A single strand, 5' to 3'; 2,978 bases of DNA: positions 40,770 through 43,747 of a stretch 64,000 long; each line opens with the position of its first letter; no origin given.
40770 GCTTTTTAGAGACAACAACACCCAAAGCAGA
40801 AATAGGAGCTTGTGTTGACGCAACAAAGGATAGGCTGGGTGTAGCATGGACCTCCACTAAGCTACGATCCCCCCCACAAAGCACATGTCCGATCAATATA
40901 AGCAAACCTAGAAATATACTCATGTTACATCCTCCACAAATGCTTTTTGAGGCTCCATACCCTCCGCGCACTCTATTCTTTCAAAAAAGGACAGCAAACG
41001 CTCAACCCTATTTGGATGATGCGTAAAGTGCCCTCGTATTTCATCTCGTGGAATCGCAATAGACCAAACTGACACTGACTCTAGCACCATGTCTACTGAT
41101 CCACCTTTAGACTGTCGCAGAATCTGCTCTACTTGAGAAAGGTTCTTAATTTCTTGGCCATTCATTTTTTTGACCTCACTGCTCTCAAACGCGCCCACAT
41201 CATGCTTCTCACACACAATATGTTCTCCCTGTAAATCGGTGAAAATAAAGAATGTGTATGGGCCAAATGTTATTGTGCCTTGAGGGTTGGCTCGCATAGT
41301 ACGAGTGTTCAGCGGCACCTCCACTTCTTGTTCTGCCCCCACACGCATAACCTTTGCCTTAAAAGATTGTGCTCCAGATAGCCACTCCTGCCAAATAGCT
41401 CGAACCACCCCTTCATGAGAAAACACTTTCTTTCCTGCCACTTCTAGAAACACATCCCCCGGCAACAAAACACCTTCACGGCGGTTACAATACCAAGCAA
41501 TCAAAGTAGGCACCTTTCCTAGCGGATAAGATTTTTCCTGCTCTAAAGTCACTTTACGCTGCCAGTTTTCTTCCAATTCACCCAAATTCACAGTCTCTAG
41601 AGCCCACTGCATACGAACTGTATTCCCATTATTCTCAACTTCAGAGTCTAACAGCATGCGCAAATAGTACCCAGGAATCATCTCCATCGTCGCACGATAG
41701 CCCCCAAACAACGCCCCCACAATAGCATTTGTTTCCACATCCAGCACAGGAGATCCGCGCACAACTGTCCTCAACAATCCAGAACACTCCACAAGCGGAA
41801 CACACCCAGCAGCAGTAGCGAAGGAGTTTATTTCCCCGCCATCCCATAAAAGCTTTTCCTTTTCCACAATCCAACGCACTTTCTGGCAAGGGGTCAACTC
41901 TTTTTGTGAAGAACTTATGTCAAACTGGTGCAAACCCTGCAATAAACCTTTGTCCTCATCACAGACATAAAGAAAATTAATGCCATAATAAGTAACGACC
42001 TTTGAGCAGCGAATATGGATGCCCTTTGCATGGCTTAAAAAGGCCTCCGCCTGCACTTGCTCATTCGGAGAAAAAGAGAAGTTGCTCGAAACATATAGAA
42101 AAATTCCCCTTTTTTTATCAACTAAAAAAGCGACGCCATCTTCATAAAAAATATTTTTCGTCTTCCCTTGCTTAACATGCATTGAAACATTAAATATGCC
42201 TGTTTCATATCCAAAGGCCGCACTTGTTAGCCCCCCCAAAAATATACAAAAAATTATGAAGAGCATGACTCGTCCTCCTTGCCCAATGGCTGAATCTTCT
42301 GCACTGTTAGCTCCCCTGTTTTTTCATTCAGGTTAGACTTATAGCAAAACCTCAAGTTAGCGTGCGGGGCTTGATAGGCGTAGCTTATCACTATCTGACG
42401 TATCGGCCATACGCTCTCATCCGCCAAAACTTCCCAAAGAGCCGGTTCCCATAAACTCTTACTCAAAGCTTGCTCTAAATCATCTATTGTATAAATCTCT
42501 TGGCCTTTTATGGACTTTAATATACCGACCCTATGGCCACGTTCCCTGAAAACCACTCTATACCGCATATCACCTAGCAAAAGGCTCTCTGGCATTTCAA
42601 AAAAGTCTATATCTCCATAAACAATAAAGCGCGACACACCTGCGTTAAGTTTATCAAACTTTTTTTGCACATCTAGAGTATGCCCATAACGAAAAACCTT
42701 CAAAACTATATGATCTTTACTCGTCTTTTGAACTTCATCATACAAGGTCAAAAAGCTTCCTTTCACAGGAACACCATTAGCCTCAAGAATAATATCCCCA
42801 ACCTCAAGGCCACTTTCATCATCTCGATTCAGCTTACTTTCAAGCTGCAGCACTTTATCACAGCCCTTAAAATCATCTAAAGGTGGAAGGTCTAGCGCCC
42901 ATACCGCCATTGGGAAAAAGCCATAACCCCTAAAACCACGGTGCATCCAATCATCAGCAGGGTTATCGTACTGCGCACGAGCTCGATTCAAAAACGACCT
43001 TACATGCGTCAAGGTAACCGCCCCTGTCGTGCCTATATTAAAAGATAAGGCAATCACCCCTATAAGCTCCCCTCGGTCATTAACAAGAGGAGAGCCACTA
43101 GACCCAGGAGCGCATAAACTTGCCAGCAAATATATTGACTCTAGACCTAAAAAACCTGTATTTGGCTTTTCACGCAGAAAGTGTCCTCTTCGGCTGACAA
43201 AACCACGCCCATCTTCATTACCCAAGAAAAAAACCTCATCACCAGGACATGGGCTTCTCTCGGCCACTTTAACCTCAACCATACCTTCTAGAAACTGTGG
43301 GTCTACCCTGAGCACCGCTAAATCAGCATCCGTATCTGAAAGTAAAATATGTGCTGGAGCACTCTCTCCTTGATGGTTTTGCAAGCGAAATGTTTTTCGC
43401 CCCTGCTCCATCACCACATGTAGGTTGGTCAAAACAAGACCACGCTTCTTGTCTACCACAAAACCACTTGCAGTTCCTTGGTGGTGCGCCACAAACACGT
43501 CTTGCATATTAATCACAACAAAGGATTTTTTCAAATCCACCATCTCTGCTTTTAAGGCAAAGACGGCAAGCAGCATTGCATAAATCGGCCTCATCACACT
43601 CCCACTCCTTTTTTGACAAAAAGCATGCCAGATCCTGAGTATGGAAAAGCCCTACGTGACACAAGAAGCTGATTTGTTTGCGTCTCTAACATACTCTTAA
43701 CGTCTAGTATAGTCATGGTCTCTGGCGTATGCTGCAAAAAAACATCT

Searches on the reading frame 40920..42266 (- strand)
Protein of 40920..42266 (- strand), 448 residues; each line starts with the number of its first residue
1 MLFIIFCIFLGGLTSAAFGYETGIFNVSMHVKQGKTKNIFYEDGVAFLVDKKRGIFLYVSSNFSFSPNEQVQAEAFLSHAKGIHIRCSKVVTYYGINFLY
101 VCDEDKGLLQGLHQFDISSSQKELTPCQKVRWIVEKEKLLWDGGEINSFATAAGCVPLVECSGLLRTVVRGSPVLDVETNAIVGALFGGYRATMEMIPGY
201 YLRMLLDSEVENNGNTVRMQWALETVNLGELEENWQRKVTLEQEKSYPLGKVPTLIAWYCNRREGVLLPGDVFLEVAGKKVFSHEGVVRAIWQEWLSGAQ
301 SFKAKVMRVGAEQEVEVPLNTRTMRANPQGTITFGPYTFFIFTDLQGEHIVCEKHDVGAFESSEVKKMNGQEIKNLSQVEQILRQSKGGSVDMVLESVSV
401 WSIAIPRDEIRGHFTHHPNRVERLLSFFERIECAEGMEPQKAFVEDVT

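Call 14: search_protein_families(library=pfam, proteins=[window:40920-42266:-], max_evalue=0.001)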
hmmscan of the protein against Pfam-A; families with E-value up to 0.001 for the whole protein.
window:40920-42266:- (448 aa): 1 family
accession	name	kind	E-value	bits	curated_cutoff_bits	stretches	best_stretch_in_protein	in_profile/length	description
PF17820.7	PDZ_6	-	0.0004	20.5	27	0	369-396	26-53/54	PDZ domain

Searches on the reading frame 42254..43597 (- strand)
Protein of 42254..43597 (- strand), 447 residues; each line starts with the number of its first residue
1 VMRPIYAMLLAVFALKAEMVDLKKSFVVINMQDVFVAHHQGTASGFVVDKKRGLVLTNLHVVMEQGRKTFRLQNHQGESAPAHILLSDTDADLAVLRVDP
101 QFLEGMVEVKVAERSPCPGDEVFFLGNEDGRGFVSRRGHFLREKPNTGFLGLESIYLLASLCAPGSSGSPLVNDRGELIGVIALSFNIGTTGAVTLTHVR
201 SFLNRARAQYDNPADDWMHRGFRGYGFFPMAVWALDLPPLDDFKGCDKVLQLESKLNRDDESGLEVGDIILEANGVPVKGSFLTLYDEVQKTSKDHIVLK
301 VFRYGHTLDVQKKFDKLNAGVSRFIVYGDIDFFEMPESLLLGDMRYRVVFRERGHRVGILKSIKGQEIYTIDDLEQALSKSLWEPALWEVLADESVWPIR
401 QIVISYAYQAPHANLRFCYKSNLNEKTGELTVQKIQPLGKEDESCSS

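Call 14: search_protein_families(library=pfam, proteins=[window:42254-43597:-], max_evalue=0.001)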
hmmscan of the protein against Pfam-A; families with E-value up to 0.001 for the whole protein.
window:42254-43597:- (447 aa): 3 families
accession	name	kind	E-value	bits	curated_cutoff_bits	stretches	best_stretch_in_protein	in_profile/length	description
PF13365.12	Trypsin_2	-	1e-19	72.1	27.6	1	43-181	1-144/144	Trypsin-like peptidase domain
PF00089.32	Trypsin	-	9.7e-06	26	20.6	0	163-192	176-205/220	Trypsin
PF17820.7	PDZ_6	-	1.9e-05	24.7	27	1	261-301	13-52/54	PDZ domain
